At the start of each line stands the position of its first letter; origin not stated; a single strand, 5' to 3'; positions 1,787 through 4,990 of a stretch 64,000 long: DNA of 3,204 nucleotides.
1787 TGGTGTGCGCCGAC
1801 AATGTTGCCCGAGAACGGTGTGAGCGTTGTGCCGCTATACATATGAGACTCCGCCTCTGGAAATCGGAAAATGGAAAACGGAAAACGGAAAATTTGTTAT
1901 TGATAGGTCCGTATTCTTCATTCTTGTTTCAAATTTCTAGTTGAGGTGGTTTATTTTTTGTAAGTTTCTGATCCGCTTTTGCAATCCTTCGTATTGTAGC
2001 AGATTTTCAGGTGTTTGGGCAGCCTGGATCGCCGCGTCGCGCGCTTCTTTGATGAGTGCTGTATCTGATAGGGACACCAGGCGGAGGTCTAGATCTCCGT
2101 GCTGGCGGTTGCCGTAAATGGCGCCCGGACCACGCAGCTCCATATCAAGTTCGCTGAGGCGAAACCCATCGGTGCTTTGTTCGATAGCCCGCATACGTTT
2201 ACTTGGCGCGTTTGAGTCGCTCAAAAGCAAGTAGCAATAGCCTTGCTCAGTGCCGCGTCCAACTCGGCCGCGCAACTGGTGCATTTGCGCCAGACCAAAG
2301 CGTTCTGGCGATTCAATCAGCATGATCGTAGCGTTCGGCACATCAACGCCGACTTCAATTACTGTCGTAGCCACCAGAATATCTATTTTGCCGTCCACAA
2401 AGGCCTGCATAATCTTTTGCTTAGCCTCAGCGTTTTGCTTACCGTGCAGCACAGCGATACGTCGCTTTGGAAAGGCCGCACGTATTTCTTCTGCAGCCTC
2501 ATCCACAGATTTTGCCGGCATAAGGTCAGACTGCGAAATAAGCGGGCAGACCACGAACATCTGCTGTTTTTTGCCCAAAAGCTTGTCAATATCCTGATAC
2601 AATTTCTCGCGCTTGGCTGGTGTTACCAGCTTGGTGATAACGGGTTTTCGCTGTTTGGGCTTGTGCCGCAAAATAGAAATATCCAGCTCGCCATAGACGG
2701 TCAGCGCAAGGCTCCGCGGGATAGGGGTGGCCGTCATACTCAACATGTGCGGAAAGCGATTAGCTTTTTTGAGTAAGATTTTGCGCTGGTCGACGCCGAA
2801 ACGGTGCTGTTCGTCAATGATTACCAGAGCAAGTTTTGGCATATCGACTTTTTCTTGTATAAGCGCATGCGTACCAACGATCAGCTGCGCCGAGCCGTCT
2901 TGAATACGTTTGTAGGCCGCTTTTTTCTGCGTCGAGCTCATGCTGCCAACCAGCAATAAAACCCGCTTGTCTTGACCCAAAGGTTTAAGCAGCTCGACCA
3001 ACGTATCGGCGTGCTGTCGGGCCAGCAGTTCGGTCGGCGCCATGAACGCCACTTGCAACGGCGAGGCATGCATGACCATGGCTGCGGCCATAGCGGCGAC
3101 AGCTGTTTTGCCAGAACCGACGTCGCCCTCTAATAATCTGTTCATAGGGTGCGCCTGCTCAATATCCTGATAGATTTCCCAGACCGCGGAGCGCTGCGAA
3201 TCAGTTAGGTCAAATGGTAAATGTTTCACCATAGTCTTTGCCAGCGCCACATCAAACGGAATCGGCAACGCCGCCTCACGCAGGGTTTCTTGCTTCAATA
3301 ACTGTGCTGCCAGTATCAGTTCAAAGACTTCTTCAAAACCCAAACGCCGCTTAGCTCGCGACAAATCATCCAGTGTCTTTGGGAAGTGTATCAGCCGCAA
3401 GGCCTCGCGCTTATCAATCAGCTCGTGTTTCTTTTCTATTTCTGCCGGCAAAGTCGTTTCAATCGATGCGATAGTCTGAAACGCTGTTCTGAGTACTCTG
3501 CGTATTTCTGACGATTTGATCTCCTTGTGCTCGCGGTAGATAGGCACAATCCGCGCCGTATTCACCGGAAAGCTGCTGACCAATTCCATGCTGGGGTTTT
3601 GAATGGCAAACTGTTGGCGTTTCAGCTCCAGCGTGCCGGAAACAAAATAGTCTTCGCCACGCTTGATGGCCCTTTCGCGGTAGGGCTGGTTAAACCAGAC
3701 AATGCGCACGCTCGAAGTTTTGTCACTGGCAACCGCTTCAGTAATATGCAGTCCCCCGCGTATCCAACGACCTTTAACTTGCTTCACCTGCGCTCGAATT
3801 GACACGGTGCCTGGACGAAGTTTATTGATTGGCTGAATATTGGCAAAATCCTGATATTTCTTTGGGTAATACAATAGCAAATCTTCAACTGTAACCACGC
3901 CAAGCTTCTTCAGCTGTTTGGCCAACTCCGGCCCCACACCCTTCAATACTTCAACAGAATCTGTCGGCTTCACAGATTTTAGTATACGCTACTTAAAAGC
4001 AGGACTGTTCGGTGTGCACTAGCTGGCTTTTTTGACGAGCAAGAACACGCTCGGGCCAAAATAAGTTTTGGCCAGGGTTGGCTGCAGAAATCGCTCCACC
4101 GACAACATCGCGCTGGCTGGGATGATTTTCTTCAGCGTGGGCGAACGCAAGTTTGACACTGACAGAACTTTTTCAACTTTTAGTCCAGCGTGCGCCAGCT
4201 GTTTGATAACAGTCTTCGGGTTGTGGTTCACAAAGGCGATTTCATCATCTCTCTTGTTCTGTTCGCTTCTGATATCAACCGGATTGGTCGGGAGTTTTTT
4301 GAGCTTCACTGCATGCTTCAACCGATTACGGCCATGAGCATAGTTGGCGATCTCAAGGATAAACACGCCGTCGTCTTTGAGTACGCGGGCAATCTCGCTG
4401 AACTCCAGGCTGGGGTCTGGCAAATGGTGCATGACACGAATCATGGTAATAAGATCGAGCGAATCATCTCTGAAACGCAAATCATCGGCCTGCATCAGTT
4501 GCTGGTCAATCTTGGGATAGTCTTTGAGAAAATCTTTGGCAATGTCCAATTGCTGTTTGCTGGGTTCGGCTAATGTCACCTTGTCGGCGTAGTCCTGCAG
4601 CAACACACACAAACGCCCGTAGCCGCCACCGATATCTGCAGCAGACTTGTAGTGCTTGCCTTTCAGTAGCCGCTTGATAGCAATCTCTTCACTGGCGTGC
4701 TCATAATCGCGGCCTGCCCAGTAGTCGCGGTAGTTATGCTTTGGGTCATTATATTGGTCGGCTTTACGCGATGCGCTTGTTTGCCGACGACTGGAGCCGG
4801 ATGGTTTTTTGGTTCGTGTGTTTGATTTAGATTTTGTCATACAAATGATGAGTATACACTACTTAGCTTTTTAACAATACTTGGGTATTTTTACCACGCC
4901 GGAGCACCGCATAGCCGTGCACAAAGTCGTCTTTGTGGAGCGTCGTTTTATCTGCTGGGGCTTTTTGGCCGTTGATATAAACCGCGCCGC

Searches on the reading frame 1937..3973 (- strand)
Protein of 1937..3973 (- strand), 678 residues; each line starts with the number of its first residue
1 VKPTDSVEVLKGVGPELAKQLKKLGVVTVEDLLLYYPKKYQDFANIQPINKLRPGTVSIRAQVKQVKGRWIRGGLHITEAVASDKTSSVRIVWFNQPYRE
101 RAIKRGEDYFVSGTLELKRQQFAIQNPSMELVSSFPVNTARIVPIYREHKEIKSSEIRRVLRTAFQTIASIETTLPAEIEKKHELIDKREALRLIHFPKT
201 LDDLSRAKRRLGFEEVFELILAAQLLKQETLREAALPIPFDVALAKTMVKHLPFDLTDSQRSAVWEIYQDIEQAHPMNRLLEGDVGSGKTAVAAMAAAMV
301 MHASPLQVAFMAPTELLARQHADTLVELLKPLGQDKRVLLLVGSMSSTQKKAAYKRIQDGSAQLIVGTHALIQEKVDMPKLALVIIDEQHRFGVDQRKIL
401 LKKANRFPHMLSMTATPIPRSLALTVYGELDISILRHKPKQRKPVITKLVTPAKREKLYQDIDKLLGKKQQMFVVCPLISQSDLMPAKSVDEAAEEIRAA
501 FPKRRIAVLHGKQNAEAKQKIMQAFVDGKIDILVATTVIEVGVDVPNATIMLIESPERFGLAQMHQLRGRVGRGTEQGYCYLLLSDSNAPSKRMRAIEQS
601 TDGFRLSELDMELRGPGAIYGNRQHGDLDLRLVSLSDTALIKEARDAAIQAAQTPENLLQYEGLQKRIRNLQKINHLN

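Call 22: search_protein_families(library=pfam, proteins=[window:1937-3973:-], max_evalue=0.000001)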
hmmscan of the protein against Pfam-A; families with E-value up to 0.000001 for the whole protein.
window:1937-3973:- (678 aa): 5 families
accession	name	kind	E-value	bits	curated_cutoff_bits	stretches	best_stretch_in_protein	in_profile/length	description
PF17191.10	RecG_wedge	-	1.9e-27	96.3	23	1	9-165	4-159/162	RecG wedge domain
PF00271.37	Helicase_C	-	1.8e-22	80.1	23.5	1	460-573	4-108/110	Helicase conserved C-terminal domain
PF00270.35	DEAD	-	1.8e-21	77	26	1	260-421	4-163/167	DEAD/DEAH box helicase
PF04851.21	ResIII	-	2.7e-12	47.3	22.5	1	255-417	3-162/164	Type III restriction enzyme, res subunit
PF19833.4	RecG_dom3_C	-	1e-06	29.2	26.8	0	601-674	2-79/87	ATP-dependent DNA helicase RecG, domain 3, C-terminal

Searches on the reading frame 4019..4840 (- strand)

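Call 24: search_protein_families(library=pfam, proteins=[window:4019-4840:-], max_evalue=0.0001)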
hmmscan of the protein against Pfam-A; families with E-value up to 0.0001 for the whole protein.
window:4019-4840:- (273 aa): 7 families
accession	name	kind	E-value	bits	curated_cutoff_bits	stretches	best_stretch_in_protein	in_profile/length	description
PF08241.18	Methyltransf_11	-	2.8e-18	66.8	21.2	1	69-162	2-95/95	Methyltransferase domain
PF13489.12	Methyltransf_23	-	8.8e-15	55.3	27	1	56-176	14-130/164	Methyltransferase domain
PF13649.12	Methyltransf_25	-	9.2e-15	55.6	27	1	68-158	2-97/97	Methyltransferase domain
PF08242.18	Methyltransf_12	-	1.5e-12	48.5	30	1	69-160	2-98/98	Methyltransferase domain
PF13847.12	Methyltransf_31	-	7e-08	32.7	27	1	68-170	8-114/145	Methyltransferase domain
PF01209.24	Ubie_methyltran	-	3.8e-06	26.9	20.1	1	55-165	39-155/233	ubiE/COQ5 methyltransferase family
PF05891.18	Methyltransf_PK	-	5.6e-06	26.5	27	1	54-165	46-162/218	AdoMet dependent proline di-methyltransferase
